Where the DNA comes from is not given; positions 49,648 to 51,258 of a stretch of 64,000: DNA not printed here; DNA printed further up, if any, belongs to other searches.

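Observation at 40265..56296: Aryl-polyene/flexirubin-like lipid locus with no ketosynthase or ACP but with two B12-radical SAM enzymes, an ammonia-lyase and a FakA/FakB-like fusion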

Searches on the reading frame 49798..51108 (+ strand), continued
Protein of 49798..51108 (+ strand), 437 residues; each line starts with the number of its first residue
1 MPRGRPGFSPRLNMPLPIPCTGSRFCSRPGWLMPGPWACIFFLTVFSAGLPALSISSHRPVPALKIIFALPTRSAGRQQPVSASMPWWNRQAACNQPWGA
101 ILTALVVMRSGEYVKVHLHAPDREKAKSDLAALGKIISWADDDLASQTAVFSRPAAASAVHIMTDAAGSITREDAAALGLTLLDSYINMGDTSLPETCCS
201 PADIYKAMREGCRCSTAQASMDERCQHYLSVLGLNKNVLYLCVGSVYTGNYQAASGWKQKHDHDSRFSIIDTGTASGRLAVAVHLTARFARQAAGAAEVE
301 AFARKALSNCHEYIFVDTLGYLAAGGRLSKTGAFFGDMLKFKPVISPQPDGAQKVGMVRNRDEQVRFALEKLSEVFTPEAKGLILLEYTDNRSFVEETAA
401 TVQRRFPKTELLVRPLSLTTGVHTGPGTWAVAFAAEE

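Call 34: search_protein_families(library=ncbifam, proteins=[L085:8902-11964:+, L066:12664-14109:+, L066:2439-3893:-, L002:1776-2951:-, L002:14713-15951:+, L002:15947-17176:+, L002:914-1786:-, L002:2962-3231:-, L002:17248-18765:+], max_evalue=0.001)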
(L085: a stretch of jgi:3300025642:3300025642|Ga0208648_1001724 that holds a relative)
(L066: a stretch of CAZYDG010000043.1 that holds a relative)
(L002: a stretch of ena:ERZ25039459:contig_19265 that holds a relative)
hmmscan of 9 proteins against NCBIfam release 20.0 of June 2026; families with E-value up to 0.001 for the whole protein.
L085:8902-11964:+ (1021 aa): 6 families
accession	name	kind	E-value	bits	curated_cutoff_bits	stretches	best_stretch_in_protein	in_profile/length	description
TIGR00921.1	2A067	subfamily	3e-22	78.5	351.9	2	649-796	190-344/733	hydrophobe/amphiphile efflux-3 (HAE3) family transporter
TIGR00833.1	actII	subfamily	6.2e-15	54.5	874.7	2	658-795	180-329/910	MMPL family RND transporter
TIGR03480.1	HpnN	hypoth_equivalog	3.8e-14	51.7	751.85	2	646-796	707-857/862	hopanoid biosynthesis associated RND transporter like protein HpnN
NF043040.1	corrin_prot_MT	hypoth_equivalog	0.0003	20.3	180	1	854-1013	41-209/216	corrinoid protein-associated methyltransferase CpaM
NF045667.1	MTase_DVU1556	equivalog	0.00052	19.5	155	1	853-1009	21-169/213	DVU_1556 family methyltransferase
NF007133.0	PRK09579.1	equivalog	0.00085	17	1763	1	653-792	333-482/1017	multidrug efflux RND transporter permease subunit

L066:12664-14109:+ (482 aa): 23 families
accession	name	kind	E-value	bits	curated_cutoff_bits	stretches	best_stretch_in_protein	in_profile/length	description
TIGR03471.1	HpnJ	equivalog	3.1e-47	161.6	577.6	1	69-403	66-399/472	hopanoid biosynthesis associated radical SAM protein HpnJ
TIGR02026.1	BchE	equivalog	3.2e-43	148.3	481.35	1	22-451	15-446/497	magnesium-protoporphyrin IX monomethyl ester anaerobic oxidative cyclase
NF050148.1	rSAM_ApyD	equivalog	1.4e-42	146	750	1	13-366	10-363/645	RiPP biosynthesis radical SAM protein ApyD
NF038361.1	rSAM_Sden_1168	equivalog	3.3e-36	125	575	1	27-387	83-469/560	Sden_1168 family B12-binding radical SAM P-methyltransferase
TIGR03975.1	rSAM_ocin_1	subfamily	6.3e-33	114.1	281.85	1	59-356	116-417/606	RiPP maturation radical SAM C-methyltransferase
TIGR04479.1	bcpD_PhpK_rSAM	subfamily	5.3e-31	107.6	600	1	23-368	66-408/504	PhpK family radical SAM P-methyltransferase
NF033070.1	rSAM_AprD4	equivalog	1.4e-30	106.7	500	1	201-411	196-410/456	AprD4 family radical SAM diol-dehydratase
TIGR04385.1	B12_rSAM_cofa1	equivalog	9.1e-28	97.6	450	1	24-366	15-361/438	B12 lower ligand biosynthesis radical SAM protein BzaD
TIGR04072.2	rSAM_ladder_B12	equivalog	6.6e-26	90.9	360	2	202-362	181-342/443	lipid biosynthesis B12-binding/radical SAM protein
TIGR04014.1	B12_SAM_MJ_0865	equivalog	7e-23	81.1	360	1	57-387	27-354/434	methyl-coenzyme M reductase glutamine C-methyltransferase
TIGR04013.1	B12_SAM_MJ_1487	hypoth_equivalog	8.3e-22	77.5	251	1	65-388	36-354/382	TIGR04013 family B12-binding domain/radical SAM domain-containing protein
TIGR04367.1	HpnR_B12_rSAM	equivalog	1.3e-19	70.1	650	1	1-390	1-372/490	hopanoid C-3 methylase HpnR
TIGR04295.1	B12_rSAM_oligo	hypoth_equivalog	1.6e-19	69.9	400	1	67-314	61-306/422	TIGR04295 family B12-binding domain-containing radical SAM protein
NF033712.0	B12_rSAM_KedN5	subfamily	2.6e-18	65.6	700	1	44-217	37-211/624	KedN5 family methylcobalamin-dependent radical SAM C-methyltransferase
TIGR04190.1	B12_SAM_Ta0216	equivalog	1.1e-14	53.9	500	1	26-369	34-394/554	TIGR04190 family B12-binding domain/radical SAM domain protein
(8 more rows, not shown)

L066:2439-3893:- (484 aa): 84 families (the best 25 are shown)
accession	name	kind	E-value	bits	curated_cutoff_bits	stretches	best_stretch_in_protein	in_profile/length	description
NF004837.0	PRK06187.1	subfamily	2.4e-32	111.9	476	2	159-323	165-334/531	long-chain-fatty-acid--CoA ligase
NF005714.0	PRK07529.1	subfamily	3.9e-24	85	632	2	160-318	214-381/640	acyl-CoA synthetase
TIGR02372.1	4_coum_CoA_lig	equivalog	6e-24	84.4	334.7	1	168-468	99-384/386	4-coumarate--CoA ligase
NF004114.0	PRK05605.1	equivalog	2e-23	82.6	766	2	160-316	217-379/575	long-chain-fatty-acid--CoA ligase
NF004758.0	PRK06087.1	equivalog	2.7e-22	78.9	736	2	165-312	189-339/548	medium-chain fatty-acid--CoA ligase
NF004511.1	PRK05852.1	equivalog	1.3e-21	76.8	650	2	358-476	381-502/505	FadD7 family fatty acid--CoA ligase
TIGR01733.1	AA-adenyl-dom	subfamily_domain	7.9e-21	74.3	317.4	2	56-328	1-289/409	amino acid adenylation domain-containing protein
TIGR03098.1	ligase_PEP_1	hypoth_equivalog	2.8e-20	72.3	592.35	2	363-474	400-514/517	acyl-CoA ligase (AMP-forming), exosortase A system-associated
NF005702.0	PRK07514.1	subfamily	5e-19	68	558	2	160-313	153-308/506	malonyl-CoA synthase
TIGR02262.1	benz_CoA_lig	subfamily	1.3e-18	67.1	375.25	2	162-315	159-318/508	benzoate-CoA ligase family protein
NF052269.1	Staph_lig_FadD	equivalog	1.4e-18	66.5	650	2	358-483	370-498/499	long-chain-fatty-acid--CoA ligase FadD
NF006386.0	PRK08633.1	equivalog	2.6e-18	65.2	1221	1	161-317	779-940/1147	acyl-[ACP]--phospholipid O-acyltransferase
TIGR01923.1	menE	equivalog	3e-18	65.9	330.15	2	356-473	323-441/442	o-succinylbenzoate--CoA ligase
NF005858.0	PRK07787.1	subfamily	4.7e-18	64.9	575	2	147-312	112-279/471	acyl-CoA synthetase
NF004808.0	PRK06155.1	equivalog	1.7e-17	62.9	722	2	148-315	165-332/542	ATP-dependent acyl-CoA ligase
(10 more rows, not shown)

L002:1776-2951:- (391 aa): 22 families
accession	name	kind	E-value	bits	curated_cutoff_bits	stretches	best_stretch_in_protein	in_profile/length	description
NF006618.0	PRK09185.1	subfamily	1.8e-56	191.9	407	1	4-382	6-392/394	beta-ketoacyl-ACP synthase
NF058662.1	cispenta_AmcF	equivalog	4.6e-45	154.2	325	1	4-381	3-368/369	cispentacin biosynthesis acyltransferase subunit AmcF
TIGR03150.1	fabF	equivalog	1.1e-40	139.6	493.75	1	129-380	140-406/407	beta-ketoacyl-ACP synthase II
NF005076.0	PRK06501.1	equivalog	7.1e-40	137.2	629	1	101-383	127-423/425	beta-ketoacyl-ACP synthase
NF005589.0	PRK07314.1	subfamily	6.1e-38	130.7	387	1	129-381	143-410/413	beta-ketoacyl-ACP synthase II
NF004970.0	PRK06333.1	subfamily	1.4e-35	123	525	1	131-381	154-420/424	beta-ketoacyl-ACP synthase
NF006587.0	PRK09116.1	equivalog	7.1e-32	110.7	470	1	129-381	143-405/408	beta-ketoacyl-ACP synthase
NF004618.0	PRK05952.1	equivalog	2.3e-31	109.1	455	1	5-382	6-382/384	beta-ketoacyl-ACP synthase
NF006274.0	PRK08439.1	equivalog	8.4e-31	107.1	621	1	134-380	146-403/406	beta-ketoacyl-ACP synthase II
NF005490.0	PRK07103.1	equivalog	1.8e-29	103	445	1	133-382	152-412/414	polyketide beta-ketoacyl:acyl carrier protein synthase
NF005916.1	PRK07910.1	equivalog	3.5e-28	98.7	560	1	145-380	166-415/418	KasA/KasB family beta-ketoacyl-ACP synthase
NF006434.0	PRK08722.1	equivalog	4.5e-22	78.5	759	1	137-380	151-411/414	beta-ketoacyl-ACP synthase II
NF005935.0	PRK07967.1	equivalog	1.2e-18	67.1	630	1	128-382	140-403/406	beta-ketoacyl-ACP synthase I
NF045894.1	PKS_plus_SDR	equivalog_domain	2e-17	62.2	1740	1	127-338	150-373/1515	type I polyketide synthase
NF041183.1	Pks2_ls1_myc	equivalog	4.2e-16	57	2400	1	68-341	93-372/2086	sulfolipid-1 biosynthesis phthioceranic/hydroxyphthioceranic acid synthase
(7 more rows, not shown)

L002:14713-15951:+ (413 aa): 29 families (the best 25 are shown)
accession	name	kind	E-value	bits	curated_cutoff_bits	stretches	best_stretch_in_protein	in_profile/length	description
TIGR03150.1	fabF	equivalog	1.8e-126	422.1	493.75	1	2-402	1-406/407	beta-ketoacyl-ACP synthase II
NF005589.0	PRK07314.1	subfamily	1.3e-123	412.8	387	1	2-405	4-412/413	beta-ketoacyl-ACP synthase II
NF004970.0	PRK06333.1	subfamily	5.8e-102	341.7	525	1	1-406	3-423/424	beta-ketoacyl-ACP synthase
NF006274.0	PRK08439.1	equivalog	1.2e-101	340.5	621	1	1-404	1-405/406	beta-ketoacyl-ACP synthase II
NF006618.0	PRK09185.1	subfamily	4e-90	302.7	407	1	1-404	2-392/394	beta-ketoacyl-ACP synthase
NF006587.0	PRK09116.1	equivalog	6.9e-89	298.4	470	1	1-405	1-407/408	beta-ketoacyl-ACP synthase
NF005076.0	PRK06501.1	equivalog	7.3e-87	292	629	1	4-404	13-422/425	beta-ketoacyl-ACP synthase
NF006434.0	PRK08722.1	equivalog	1.2e-84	284.7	759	1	2-404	4-413/414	beta-ketoacyl-ACP synthase II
NF004618.0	PRK05952.1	equivalog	6.2e-80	268.9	455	1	3-403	3-381/384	beta-ketoacyl-ACP synthase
NF005935.0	PRK07967.1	equivalog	6.1e-75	252.6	630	1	1-406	1-405/406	beta-ketoacyl-ACP synthase I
NF058662.1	cispenta_AmcF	equivalog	2.7e-70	237.2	325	1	4-403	2-368/369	cispentacin biosynthesis acyltransferase subunit AmcF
NF005916.1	PRK07910.1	equivalog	5.4e-66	223.2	560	1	3-405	13-418/418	KasA/KasB family beta-ketoacyl-ACP synthase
NF005490.0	PRK07103.1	equivalog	4e-63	213.9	445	1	1-404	3-412/414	polyketide beta-ketoacyl:acyl carrier protein synthase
NF045894.1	PKS_plus_SDR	equivalog_domain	3.1e-38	131.1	1740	1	76-372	93-386/1515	type I polyketide synthase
NF040607.1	mycolic_Pks13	equivalog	1.8e-30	105.2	2100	1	74-374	189-487/1680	polyketide synthase Pks13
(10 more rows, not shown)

L002:15947-17176:+ (410 aa): 24 families
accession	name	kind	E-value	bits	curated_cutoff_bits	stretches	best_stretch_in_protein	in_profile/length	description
TIGR03150.1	fabF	equivalog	3.8e-87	292.6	493.75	1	3-403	1-407/407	beta-ketoacyl-ACP synthase II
NF005589.0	PRK07314.1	subfamily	2e-84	283.7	387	1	2-405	3-412/413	beta-ketoacyl-ACP synthase II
NF004970.0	PRK06333.1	subfamily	8.9e-69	232.4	525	1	2-405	3-422/424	beta-ketoacyl-ACP synthase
NF006274.0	PRK08439.1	equivalog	3.5e-61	207.2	621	1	3-404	2-405/406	beta-ketoacyl-ACP synthase II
NF006434.0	PRK08722.1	equivalog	1.2e-60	205.6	759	1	2-404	3-413/414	beta-ketoacyl-ACP synthase II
NF006587.0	PRK09116.1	equivalog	9.8e-51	172.8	470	1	3-405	2-407/408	beta-ketoacyl-ACP synthase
NF005490.0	PRK07103.1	equivalog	8.3e-48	163.4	445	1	3-405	4-413/414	polyketide beta-ketoacyl:acyl carrier protein synthase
NF058662.1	cispenta_AmcF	equivalog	8.2e-45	153.4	325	1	5-403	2-368/369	cispentacin biosynthesis acyltransferase subunit AmcF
NF005935.0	PRK07967.1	equivalog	3.7e-41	141.3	630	1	3-405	2-404/406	beta-ketoacyl-ACP synthase I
NF005916.1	PRK07910.1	equivalog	8.1e-40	137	560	1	4-403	13-416/418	KasA/KasB family beta-ketoacyl-ACP synthase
NF004618.0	PRK05952.1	equivalog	1.1e-38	133.1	455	1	4-404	3-382/384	beta-ketoacyl-ACP synthase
NF005076.0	PRK06501.1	equivalog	4.1e-38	131.4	629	2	143-404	155-422/425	beta-ketoacyl-ACP synthase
NF006618.0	PRK09185.1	subfamily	6e-29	101.3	407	1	3-405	3-393/394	beta-ketoacyl-ACP synthase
NF045894.1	PKS_plus_SDR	equivalog_domain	5.3e-15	54.1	1740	1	53-373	69-385/1515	type I polyketide synthase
NF005084.0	PRK06519.1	equivalog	3.1e-14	52.9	320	1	2-257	5-268/397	beta-ketoacyl-ACP synthase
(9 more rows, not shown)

L002:914-1786:- (290 aa): 0 families

L002:2962-3231:- (89 aa): 5 families
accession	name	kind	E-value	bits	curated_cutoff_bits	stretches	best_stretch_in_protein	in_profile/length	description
NF006617.0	PRK09184.1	subfamily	9.7e-14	51.2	70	1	6-86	12-90/96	phosphopantetheine-binding protein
NF005480.0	PRK07081.1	equivalog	3.2e-06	27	72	1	9-86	2-73/83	acyl carrier protein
NF002149.0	PRK00982.1-3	equivalog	0.00016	21.5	106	1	11-87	7-74/78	acyl carrier protein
NF003757.0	PRK05350.1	equivalog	0.00033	20.7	65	1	25-77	20-71/83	acyl carrier protein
TIGR00517.1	acyl_carrier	equivalog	0.0005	19.9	70.45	1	43-86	32-73/77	acyl carrier protein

L002:17248-18765:+ (506 aa): 107 families (the best 25 are shown)
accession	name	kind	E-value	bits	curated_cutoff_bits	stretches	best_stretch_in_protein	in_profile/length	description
NF004837.0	PRK06187.1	subfamily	2e-138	462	476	1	3-505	10-522/531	long-chain-fatty-acid--CoA ligase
NF005307.0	PRK06839.1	equivalog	1.2e-131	439.8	748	1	3-505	4-493/496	o-succinylbenzoate--CoA ligase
NF052269.1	Staph_lig_FadD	equivalog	2.8e-116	388.8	650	1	5-505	4-493/499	long-chain-fatty-acid--CoA ligase FadD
NF006182.0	PRK08316.1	subfamily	5.5e-116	388.1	663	1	3-505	13-517/523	fatty acyl-CoA synthetase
NF002966.0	PRK03640.1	equivalog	2e-110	369.6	556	1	3-505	4-480/483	o-succinylbenzoate--CoA ligase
NF004797.0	PRK06145.1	equivalog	8.6e-105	350.9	850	1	25-504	25-494/499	acyl-CoA synthetase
NF005676.0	PRK07470.1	equivalog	6.3e-104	348.5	774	1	1-505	20-529/544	acyl-CoA synthetase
NF006572.0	PRK09088.1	equivalog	1.1e-103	347.6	696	1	25-505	26-487/491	acyl-CoA synthetase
NF005702.0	PRK07514.1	subfamily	2.4e-102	342.9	558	1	7-505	9-500/506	malonyl-CoA synthase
NF005857.1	PRK07786.1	exception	7.5e-98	328.2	733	1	26-504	33-511/513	fatty-acid--CoA ligase FadD5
NF009071.0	PRK12406.1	subfamily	1.5e-91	307.4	701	1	24-504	9-501/510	acyl-CoA synthetase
NF004114.0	PRK05605.1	equivalog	1.3e-88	297.8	766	2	153-505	213-569/575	long-chain-fatty-acid--CoA ligase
NF004808.0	PRK06155.1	equivalog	2.4e-88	296.8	722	1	8-504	28-521/542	ATP-dependent acyl-CoA ligase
NF005801.1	PRK07656.1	equivalog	3.7e-86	289.8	657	1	28-502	27-500/500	FadD3 family acyl-CoA ligase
NF006181.0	PRK08314.1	subfamily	7.1e-86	288.6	705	1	26-504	48-553/563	long-chain-fatty-acid--CoA ligase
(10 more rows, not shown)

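Call 42: search_solved_structures(query=L085:4399-5934:+, max_evalue=1e-20, show_alignments=0)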
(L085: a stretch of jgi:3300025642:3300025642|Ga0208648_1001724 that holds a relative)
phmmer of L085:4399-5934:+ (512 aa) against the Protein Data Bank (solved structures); distinct sequences matched with E-value up to 1e-20: 39.
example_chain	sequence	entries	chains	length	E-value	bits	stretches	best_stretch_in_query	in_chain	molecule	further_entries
7tqr_A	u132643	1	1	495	2.8e-77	263.8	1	25-502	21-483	Probable histidine ammonia-lyase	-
2qve_A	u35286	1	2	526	5.1e-75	256.3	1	38-509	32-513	Tyrosine Aminomutase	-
2rjr_A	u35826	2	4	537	5.4e-75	256.2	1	38-509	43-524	Tyrosine aminomutase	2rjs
2ohy_A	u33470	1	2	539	5.5e-75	256.2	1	38-509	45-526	Tyrosine aminomutase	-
3kdy_A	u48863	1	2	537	1.1e-74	255.2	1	38-509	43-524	Histidine ammonia-lyase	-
3kdz_A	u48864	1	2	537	2e-74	254.4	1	38-509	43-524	Histidine ammonia-lyase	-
2o78_A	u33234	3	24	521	2.4e-69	237.6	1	42-504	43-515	Putative histidine ammonia-lyase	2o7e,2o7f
3unv_A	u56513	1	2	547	7.6e-69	235.9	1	13-506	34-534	AdmH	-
2o6y_A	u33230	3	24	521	1.7e-68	234.8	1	42-504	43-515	Putative histidine ammonia-lyase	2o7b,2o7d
6v6h_A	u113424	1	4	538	4e-68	233.6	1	40-507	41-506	Histidine ammonia-lyase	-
2nyf_A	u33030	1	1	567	2.8e-66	227.5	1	6-472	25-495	Nostoc punctiforme phenylalanine ammonia lyase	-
2nyn_A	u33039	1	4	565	3.1e-66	227.4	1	6-465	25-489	Phenylalanine/histidine ammonia-lyase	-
3czo_A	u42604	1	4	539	4.8e-66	226.7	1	7-465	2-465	Histidine ammonia-lyase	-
5ltm_B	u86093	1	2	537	1.7e-65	224.9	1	7-465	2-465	phenylalanine ammonia lyase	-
4v2r_A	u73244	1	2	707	7.1e-65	222.9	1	4-480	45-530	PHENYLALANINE AMINOMUTASE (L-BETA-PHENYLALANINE FORMING)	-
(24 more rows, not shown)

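Call 43: search_solved_structures(query=L085:6376-8076:+, max_evalue=0.001, show_alignments=0)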
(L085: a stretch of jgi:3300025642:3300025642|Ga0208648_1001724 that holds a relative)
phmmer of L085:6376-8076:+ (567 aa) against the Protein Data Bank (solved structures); distinct sequences matched with E-value up to 0.001: 22.
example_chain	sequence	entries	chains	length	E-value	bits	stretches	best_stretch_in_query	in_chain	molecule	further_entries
8vip_A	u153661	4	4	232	2.8e-15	59.1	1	5-182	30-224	FATTY ACID KINASE A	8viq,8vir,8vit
7rm7_A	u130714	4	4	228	3.1e-15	59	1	5-182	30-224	Fatty Acid Kinase A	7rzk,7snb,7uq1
3pl5_A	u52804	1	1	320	9.5e-15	57.4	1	299-562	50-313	Putative uncharacterized protein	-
1pzx_A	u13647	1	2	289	2.4e-14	56.1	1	292-561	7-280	Hypothetical protein APC36103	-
2dt8_A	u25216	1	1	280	8.5e-14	54.2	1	290-560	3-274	DegV family protein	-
7w7h_A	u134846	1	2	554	2.7e-13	52.6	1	19-185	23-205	Predicted kinase related to dihydroxyacetone kinase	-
3fys_A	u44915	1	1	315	1.4e-10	43.7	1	277-560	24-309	Protein degV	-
1mgp_A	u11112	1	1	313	2.4e-10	42.9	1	292-561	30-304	Hypothetical protein TM841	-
1vpv_A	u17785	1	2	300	2.8e-10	42.6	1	332-561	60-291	UPF0230 protein TM1468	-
7ed6_A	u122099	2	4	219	6.7e-09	38.1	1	17-175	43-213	Probable kinase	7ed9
4x9x_A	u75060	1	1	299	1.5e-06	30.3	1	292-557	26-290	DegV domain-containing protein MW1315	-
5uto_A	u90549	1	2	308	3.3e-06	29.2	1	287-496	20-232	EDD domain protein, DegV family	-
5woo_A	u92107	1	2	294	3.7e-06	29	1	288-496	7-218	EDD domain protein, DegV family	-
6nyu_A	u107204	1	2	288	6.7e-06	28.2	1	290-496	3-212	DegV domain-containing protein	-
6alw_A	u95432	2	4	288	6.7e-06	28.2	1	290-496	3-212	EDD domain protein, DegV family | Fatty acid Kinase (Fak) B1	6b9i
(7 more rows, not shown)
